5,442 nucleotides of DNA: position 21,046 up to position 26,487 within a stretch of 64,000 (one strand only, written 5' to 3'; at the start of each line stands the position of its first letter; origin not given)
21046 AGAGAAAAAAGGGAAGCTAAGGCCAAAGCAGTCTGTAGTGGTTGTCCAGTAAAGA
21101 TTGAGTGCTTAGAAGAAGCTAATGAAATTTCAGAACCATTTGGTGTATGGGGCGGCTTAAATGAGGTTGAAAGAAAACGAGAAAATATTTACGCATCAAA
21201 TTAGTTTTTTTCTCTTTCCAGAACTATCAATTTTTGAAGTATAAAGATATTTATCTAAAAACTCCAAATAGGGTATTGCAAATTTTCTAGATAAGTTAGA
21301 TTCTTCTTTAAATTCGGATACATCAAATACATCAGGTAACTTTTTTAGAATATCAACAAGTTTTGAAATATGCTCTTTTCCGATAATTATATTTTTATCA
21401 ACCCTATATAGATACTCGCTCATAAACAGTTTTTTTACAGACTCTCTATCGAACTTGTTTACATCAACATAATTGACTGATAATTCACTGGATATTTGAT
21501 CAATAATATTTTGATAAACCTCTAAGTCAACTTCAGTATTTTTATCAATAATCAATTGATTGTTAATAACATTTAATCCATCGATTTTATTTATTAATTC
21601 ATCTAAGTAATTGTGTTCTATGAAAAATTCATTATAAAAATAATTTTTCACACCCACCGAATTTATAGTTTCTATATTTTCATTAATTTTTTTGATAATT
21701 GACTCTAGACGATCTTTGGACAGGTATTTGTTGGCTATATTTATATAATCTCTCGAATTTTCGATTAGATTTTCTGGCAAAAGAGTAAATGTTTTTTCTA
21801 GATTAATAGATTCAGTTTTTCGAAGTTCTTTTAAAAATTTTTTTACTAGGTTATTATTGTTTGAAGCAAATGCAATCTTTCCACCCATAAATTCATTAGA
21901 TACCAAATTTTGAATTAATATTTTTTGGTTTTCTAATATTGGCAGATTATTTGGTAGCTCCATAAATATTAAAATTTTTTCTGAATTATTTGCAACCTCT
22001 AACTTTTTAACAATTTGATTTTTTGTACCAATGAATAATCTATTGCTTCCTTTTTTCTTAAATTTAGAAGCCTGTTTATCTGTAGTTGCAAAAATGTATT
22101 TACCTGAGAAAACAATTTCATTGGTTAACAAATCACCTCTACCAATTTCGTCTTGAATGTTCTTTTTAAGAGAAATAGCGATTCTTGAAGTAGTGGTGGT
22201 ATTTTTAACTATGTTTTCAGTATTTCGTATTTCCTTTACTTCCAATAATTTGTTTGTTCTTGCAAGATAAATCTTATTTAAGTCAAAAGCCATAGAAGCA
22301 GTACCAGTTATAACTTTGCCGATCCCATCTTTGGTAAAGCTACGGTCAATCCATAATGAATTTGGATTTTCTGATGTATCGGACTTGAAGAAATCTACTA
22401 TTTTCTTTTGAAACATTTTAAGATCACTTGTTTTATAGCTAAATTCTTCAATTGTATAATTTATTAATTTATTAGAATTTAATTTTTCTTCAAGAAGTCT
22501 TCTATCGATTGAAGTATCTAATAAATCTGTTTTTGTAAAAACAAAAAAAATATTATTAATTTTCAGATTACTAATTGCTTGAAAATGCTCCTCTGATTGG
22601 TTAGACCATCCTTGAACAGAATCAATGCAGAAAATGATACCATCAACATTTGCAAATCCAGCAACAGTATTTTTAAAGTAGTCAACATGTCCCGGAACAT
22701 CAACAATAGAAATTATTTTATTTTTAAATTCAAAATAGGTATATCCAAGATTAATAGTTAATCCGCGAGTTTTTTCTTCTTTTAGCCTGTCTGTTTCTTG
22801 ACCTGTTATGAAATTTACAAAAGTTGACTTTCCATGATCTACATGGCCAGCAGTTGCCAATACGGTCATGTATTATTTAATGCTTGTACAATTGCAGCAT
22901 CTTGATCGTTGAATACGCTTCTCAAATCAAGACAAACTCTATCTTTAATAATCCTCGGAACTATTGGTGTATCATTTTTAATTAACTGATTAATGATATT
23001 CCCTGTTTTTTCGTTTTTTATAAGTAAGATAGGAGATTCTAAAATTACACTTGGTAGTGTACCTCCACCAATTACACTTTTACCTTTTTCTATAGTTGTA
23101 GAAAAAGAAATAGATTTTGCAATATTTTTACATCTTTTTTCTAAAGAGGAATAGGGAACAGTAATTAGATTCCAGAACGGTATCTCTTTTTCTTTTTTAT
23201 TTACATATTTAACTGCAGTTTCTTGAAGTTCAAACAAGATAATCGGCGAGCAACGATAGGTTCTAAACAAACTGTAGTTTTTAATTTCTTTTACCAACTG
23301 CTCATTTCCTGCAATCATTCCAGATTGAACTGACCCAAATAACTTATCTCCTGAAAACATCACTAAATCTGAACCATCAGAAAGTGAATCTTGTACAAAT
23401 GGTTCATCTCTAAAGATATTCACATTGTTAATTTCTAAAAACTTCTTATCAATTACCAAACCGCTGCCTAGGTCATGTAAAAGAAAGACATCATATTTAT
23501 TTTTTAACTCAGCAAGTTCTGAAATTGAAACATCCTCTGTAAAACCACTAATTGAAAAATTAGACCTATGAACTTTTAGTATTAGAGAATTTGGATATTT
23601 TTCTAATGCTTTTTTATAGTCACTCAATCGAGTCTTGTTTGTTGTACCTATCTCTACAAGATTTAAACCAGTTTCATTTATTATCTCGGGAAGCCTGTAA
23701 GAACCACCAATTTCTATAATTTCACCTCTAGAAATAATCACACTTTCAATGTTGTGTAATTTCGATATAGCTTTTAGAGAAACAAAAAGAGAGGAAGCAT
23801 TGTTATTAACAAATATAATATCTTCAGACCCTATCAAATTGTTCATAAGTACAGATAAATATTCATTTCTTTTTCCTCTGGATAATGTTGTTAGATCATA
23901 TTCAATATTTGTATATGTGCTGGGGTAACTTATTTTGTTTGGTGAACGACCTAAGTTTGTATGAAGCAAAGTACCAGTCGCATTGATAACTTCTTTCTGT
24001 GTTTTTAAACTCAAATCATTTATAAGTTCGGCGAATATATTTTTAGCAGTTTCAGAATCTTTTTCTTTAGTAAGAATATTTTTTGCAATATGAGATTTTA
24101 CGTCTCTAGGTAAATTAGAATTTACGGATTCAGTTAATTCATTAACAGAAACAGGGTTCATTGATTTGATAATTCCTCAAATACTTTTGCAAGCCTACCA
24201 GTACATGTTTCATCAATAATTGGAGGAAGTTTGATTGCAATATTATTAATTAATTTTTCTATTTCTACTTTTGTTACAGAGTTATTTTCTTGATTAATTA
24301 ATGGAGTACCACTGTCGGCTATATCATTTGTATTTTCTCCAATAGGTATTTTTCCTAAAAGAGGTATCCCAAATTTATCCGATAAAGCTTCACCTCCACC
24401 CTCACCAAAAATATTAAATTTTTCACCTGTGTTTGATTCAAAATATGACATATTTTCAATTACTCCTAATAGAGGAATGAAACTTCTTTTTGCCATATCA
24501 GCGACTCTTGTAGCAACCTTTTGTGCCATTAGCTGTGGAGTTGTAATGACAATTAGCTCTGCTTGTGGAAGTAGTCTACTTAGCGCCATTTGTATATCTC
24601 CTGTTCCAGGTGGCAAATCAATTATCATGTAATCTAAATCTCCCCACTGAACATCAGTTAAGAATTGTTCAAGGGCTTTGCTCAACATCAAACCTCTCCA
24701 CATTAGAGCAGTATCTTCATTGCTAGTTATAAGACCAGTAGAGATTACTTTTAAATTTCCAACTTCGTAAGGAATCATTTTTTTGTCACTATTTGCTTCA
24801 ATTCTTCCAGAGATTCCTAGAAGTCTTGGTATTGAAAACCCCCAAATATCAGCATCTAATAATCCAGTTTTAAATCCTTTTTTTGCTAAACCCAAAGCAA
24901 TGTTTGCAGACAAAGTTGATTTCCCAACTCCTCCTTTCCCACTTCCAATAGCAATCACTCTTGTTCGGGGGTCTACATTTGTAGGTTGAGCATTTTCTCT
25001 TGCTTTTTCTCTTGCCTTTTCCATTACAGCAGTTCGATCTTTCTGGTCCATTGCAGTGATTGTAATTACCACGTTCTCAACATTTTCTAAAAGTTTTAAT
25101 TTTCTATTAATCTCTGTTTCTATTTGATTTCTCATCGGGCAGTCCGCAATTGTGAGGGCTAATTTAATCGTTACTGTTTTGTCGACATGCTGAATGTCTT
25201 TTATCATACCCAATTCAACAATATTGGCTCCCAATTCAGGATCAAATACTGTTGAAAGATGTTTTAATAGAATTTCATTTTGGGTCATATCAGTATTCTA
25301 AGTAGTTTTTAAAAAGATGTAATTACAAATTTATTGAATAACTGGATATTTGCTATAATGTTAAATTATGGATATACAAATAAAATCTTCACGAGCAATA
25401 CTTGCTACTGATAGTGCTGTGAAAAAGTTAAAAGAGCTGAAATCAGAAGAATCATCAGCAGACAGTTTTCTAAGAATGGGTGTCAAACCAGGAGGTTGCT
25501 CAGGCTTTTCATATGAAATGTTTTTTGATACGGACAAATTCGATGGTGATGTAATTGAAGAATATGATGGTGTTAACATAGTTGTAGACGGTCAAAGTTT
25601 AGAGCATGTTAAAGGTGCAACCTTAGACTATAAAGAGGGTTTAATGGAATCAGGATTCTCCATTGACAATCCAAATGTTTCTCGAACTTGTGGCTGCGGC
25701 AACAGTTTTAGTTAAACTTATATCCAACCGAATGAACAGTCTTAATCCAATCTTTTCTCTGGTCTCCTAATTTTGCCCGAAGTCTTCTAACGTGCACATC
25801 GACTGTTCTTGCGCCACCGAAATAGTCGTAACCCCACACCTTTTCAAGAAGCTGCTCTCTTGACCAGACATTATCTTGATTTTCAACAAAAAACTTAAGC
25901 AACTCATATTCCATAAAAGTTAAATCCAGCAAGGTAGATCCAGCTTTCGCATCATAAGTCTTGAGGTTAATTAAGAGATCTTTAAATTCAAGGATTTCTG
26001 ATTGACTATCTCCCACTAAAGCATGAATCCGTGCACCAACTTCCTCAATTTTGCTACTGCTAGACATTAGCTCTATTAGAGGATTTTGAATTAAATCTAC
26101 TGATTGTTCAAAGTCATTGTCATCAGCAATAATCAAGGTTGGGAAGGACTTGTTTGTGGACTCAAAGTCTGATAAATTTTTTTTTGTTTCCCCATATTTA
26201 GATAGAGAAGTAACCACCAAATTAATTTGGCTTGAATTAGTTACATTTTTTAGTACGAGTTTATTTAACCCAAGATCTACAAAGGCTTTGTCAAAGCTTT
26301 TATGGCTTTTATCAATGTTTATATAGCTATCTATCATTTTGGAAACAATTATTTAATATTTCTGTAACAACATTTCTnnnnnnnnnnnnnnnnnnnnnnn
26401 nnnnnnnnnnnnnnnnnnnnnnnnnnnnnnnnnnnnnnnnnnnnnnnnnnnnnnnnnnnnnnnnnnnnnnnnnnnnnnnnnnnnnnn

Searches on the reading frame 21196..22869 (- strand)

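Call 28: search_protein_families(library=pfam, proteins=[window:21196-22869:-])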
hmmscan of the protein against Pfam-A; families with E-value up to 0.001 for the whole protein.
window:21196-22869:- (557 aa): 3 families
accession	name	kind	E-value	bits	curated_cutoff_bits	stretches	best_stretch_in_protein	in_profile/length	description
PF00009.33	GTP_EFTU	-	1e-27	97.4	26.5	1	4-129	6-147/188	Elongation factor Tu GTP binding domain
PF09107.17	SelB-wing_3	-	6.2e-11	42.1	23.2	1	507-548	2-42/47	Elongation factor SelB, winged helix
PF01926.29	MMR_HSR1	-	1.2e-10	42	21.9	1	5-113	3-113/113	50S ribosome-binding GTPase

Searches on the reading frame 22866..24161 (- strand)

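Call 28: search_protein_families(library=pfam, proteins=[window:22866-24161:-])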
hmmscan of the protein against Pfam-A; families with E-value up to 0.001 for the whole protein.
window:22866-24161:- (431 aa): 1 family
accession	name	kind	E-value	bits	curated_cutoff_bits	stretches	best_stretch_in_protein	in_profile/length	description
PF03841.19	SelA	-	4.5e-95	319.2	22.8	1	58-416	1-366/367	L-seryl-tRNA selenium transferase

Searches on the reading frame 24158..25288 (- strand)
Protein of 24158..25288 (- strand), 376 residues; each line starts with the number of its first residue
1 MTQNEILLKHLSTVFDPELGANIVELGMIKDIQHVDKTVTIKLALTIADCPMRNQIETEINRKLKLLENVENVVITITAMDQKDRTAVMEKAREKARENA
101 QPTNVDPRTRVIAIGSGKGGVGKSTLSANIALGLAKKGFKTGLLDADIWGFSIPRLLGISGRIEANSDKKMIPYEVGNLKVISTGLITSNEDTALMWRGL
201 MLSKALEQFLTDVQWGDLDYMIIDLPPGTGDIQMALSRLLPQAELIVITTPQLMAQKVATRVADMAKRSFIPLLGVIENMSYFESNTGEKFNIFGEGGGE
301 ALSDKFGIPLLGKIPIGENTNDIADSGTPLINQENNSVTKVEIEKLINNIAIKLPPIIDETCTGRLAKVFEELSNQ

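Call 28: search_protein_families(library=pfam, proteins=[window:24158-25288:-])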
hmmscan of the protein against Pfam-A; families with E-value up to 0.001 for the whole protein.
window:24158-25288:- (376 aa): 7 families
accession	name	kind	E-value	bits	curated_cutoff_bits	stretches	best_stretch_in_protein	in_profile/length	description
PF10609.15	ParA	-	7.4e-85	284.7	27.1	1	110-350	4-245/246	NUBPL iron-transfer P-loop NTPase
PF01883.24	FeS_assembly_P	-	6.4e-14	52.4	23.5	1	9-73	6-71/73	Iron-sulfur cluster assembly protein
PF13614.12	AAA_31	-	2.4e-10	41.1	27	1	109-251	1-149/177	AAA domain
PF01656.29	CbiA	-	5.2e-10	39.8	25.4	1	112-326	1-121/125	CobQ/CobB/MinD/ParA nucleotide binding domain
PF09140.17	MipZ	-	2.6e-07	30.6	20.7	1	111-228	2-110/262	ATPase MipZ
PF00142.24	Fer4_NifH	-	4.7e-05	23.4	25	0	112-140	3-30/271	4Fe-4S iron sulfur cluster binding proteins, NifH/frxC family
PF02374.21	ArsA_ATPase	-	8.1e-05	22.4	24.3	1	110-146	2-37/305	Anion-transporting ATPase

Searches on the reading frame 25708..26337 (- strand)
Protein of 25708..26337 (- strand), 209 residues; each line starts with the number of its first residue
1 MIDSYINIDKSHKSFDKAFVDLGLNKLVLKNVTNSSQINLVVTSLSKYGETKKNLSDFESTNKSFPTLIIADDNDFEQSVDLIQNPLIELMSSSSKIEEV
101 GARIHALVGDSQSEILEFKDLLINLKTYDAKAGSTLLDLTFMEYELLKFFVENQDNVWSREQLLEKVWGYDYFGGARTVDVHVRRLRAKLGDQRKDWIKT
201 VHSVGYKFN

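Call 28: search_protein_families(library=pfam, proteins=[window:25708-26337:-])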
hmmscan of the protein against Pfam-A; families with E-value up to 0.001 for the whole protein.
window:25708-26337:- (209 aa): 1 family
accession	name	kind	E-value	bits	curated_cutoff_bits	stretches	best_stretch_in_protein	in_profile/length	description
PF00486.34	Trans_reg_C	-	6.7e-27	93.8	26.2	1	137-208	4-77/77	Transcriptional regulatory protein, C terminal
